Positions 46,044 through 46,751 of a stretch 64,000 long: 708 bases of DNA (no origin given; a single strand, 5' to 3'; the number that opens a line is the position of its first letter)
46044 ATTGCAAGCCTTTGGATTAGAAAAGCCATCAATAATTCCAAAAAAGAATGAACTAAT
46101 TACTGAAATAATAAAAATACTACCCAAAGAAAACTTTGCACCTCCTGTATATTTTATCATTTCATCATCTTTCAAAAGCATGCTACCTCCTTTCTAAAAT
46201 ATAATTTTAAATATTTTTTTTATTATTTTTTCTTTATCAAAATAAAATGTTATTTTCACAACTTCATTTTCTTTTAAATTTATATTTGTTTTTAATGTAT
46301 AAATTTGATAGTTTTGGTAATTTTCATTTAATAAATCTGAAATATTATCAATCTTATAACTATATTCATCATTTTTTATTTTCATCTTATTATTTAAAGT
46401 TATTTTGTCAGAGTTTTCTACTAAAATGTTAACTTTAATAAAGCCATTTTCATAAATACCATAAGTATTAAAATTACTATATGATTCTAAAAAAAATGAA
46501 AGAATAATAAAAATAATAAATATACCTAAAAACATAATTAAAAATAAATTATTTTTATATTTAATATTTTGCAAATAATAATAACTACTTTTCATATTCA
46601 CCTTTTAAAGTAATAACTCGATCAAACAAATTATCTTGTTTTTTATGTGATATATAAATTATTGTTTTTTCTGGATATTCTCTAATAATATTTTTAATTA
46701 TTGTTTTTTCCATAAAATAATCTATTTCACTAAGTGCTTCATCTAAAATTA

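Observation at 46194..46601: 135-aa single-TM protein between the exporter and the peptides: minimal accessory or immunity candidate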

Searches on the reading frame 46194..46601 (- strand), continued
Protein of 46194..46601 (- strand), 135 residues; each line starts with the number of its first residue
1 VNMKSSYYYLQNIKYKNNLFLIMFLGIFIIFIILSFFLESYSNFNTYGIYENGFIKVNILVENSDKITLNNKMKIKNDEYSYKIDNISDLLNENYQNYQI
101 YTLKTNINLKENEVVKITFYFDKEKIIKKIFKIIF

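Call 78: search_protein_families(library=ncbifam, proteins=[P0118, P0124, P0129, P0133, P0138, P0147, P0151, P0089, P0117, P0155], max_evalue=0.5)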
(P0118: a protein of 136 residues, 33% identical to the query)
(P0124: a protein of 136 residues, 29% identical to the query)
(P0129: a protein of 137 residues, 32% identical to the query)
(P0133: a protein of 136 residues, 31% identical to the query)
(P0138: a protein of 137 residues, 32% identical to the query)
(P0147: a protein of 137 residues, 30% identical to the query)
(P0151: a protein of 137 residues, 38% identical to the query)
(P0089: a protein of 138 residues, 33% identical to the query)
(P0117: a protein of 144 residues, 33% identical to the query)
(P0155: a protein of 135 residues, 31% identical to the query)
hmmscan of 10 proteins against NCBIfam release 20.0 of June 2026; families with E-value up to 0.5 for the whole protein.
P0118 (136 aa): 0 families

P0124 (136 aa): 0 families

P0129 (137 aa): 1 family
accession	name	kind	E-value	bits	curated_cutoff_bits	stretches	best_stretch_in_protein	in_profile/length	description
NF045999.1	MAG1140_fam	equivalog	0.01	16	35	1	18-134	6-126/126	MAG1140 family protein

P0133 (136 aa): 2 families
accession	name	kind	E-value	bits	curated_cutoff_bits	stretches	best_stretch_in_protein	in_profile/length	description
NF045999.1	MAG1140_fam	equivalog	0.079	13.1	35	1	19-132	9-125/126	MAG1140 family protein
NF010287.0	PRK13727.1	equivalog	0.083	12.9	105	1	78-104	43-69/82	type-F conjugative transfer system pilin chaperone TraQ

P0138 (137 aa): 1 family
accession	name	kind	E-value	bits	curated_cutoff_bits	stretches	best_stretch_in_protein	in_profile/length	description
NF045999.1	MAG1140_fam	equivalog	0.0074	16.4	35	1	19-133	6-125/126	MAG1140 family protein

P0147 (137 aa): 3 families
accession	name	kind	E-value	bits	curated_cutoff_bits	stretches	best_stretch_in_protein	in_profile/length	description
NF005023.0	PRK06433.1-2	equivalog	0.04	14.3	92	1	23-68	4-49/82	NADH dehydrogenase subunit J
TIGR02801.1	tolR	equivalog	0.2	12.3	127.3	1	21-37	10-26/129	protein TolR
NF008429.0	PRK11267.1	equivalog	0.35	10.9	216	0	20-35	22-37/141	TonB system transport protein ExbD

P0151 (137 aa): 2 families
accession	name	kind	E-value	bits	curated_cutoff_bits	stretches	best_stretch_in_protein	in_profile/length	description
NF045999.1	MAG1140_fam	equivalog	5.2e-07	29.9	35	1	19-133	10-125/126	MAG1140 family protein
NF007837.0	PRK10549.1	equivalog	0.12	11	603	1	18-83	11-78/466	envelope stress sensor histidine kinase BaeS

P0089 (138 aa): 0 families

P0117 (144 aa): 2 families
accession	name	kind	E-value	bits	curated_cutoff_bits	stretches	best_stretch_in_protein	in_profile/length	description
NF045999.1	MAG1140_fam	equivalog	0.0031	17.7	35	1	19-140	9-126/126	MAG1140 family protein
NF008877.0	PRK11913.1-2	equivalog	0.03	13.4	247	1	72-132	190-252/264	phenylalanine 4-monooxygenase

P0155 (135 aa): 0 families
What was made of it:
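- On NCBIfam NF045999 MAG1140 family: Best relative P0151 29.9 bits (call 78).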

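Call 79: search_dna_similar(query=P0151, collection=plasmids, mode=protein, max_evalue=0.01, max_rows=10)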
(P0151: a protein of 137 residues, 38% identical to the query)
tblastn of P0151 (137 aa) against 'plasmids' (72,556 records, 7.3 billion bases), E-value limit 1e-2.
No match.

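Call 80: search_dna_similar(query=window:46194-46595:-, collection=plasmids, mode=protein, max_evalue=0.01, max_rows=10)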
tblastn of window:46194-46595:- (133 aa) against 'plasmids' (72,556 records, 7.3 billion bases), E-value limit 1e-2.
No match.
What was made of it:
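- Tried and rejected: tblastn against plasmids gave no homologue (calls 79, 80).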

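Call 81: find_encoding_contigs(protein=P0151, flank=5000, max_places=2)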
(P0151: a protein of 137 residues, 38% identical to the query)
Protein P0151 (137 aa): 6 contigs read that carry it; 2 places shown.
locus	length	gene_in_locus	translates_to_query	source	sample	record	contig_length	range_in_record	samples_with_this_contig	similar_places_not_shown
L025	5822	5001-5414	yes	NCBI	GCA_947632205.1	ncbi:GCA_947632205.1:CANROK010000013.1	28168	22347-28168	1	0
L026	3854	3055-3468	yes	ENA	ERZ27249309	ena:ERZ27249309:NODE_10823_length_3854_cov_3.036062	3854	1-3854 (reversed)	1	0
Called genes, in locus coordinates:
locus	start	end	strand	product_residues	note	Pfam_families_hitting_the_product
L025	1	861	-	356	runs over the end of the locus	PF25198:Spore_GerAC_N, PF05504:Spore_GerAC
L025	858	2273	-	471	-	PF03323:GerA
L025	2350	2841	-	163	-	PF12685:SpoIIIAH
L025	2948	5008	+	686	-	PF03412:Peptidase_C39, PF00664:ABC_membrane, PF00005:ABC_tran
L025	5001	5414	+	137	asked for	-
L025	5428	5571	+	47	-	-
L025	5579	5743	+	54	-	-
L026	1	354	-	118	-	?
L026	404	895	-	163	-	PF12685:SpoIIIAH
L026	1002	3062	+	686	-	PF03412:Peptidase_C39, PF00664:ABC_membrane, PF00005:ABC_tran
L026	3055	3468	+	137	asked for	-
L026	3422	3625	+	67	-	-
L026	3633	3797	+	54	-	-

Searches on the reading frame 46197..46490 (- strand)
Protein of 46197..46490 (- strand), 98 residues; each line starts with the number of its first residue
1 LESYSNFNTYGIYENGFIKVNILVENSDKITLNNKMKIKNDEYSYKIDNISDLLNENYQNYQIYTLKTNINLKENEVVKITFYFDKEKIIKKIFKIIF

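Call 50: predict_structure(alignment_id=A4)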
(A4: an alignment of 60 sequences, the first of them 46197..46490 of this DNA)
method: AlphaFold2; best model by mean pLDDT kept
length: 98 residues; sequences in the alignment: 60
mean_pLDDT: 90.6   pTM: 0.77
mean pLDDT of the five models: 90.6, 90.0, 88.9, 87.8, 87.0
residues with pLDDT >= 90: 77; 70-90: 11; 50-70: 10; < 50: 0
segments of 3 or more residues with pLDDT < 50: none
pLDDT, mean of each block of 10 residues (from residue 1): 87 97 94 93 97 95 97 97 80 63
secondary structure, 60 per line:
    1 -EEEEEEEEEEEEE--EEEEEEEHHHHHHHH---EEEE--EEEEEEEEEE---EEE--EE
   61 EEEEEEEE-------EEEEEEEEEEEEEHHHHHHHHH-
elements in order: E2-14 E17-23 H24-31 E35-38 E41-50 E54-56 E59-68 E76-88 H89-97

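Call 52: fold_search(model_id=the predicted structure, library=pdb)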
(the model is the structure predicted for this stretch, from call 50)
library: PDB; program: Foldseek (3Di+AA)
matches with E <= 10: 883; with E <= 0.001: 0
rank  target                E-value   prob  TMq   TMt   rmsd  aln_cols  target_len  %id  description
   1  9c1m_Q                5.5e-02  0.97  0.45  0.10   9.0       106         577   18  HerA-DUF assembly 1 (released 2025-06-04)
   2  5xu0_B                1.0e-01  0.99  0.50  0.25   3.8        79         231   14  Structure of the membrane fusion protein Spr0693 from Streptococcus pneumoniae R6 (released 2018-01-24)
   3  8zis_C                1.7e-01  0.96  0.51  0.12   4.2       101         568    7  HerA Hexamer (released 2025-03-12)
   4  8zis_D                1.8e-01  0.97  0.51  0.12   4.2       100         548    4  HerA Hexamer (released 2025-03-12)
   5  9qgy_G                2.0e-01  0.99  0.54  0.18   3.3        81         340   10  Structure of the YbjP lipoprotein bound to the MacAB-TolC tripartite efflux pump (released 2026-03-25)
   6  5xu0_A                2.4e-01  0.92  0.47  0.24   4.2        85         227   15  Structure of the membrane fusion protein Spr0693 from Streptococcus pneumoniae R6 (released 2018-01-24)
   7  8zis_B                2.9e-01  0.80  0.47  0.11   5.0       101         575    8  HerA Hexamer (released 2025-03-12)
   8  4acv_A                3.4e-01  0.18  0.25  0.22  10.6        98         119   12  Listeria monocytogenes Antigen B (released 2013-01-09)
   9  5nik_D                3.8e-01  0.96  0.49  0.17   3.5        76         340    9  Structure of the MacAB-TolC ABC-type tripartite multidrug efflux pump (released 2017-05-24)
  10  3ciq_H                3.8e-01  0.11  0.21  0.22  10.3       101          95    9  A regulatable switch mediates self-association in an immunoglobulin fold (released 2008-09-02)
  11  6l7x                  4.2e-01  0.14  0.25  0.13  15.2       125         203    8  Crystal structure of Cet1 from Trypanosoma cruzi in complex with #951 ligand (released 2020-06-03)
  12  2x89_E                4.4e-01  0.16  0.26  0.27   9.1        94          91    6  Structure of the Beta2_microglobulin involved in amyloidogenesis (released 2011-01-19)
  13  5xu0_C                4.7e-01  0.84  0.47  0.23   5.1        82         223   13  Structure of the membrane fusion protein Spr0693 from Streptococcus pneumoniae R6 (released 2018-01-24)
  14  2f1m_A                5.2e-01  0.72  0.42  0.21   4.4        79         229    8  Conformational flexibility in the multidrug efflux system protein AcrA (released 2006-03-21)
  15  2f1m_C                5.5e-01  0.66  0.43  0.20   4.8        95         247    7  Conformational flexibility in the multidrug efflux system protein AcrA (released 2006-03-21)
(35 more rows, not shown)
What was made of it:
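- Closest known: Beta-barrel domain of tripartite-pump adaptors. Same: TM-score 0.42-0.54 and rmsd 3.3-5 over about 80 residues (call 52).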
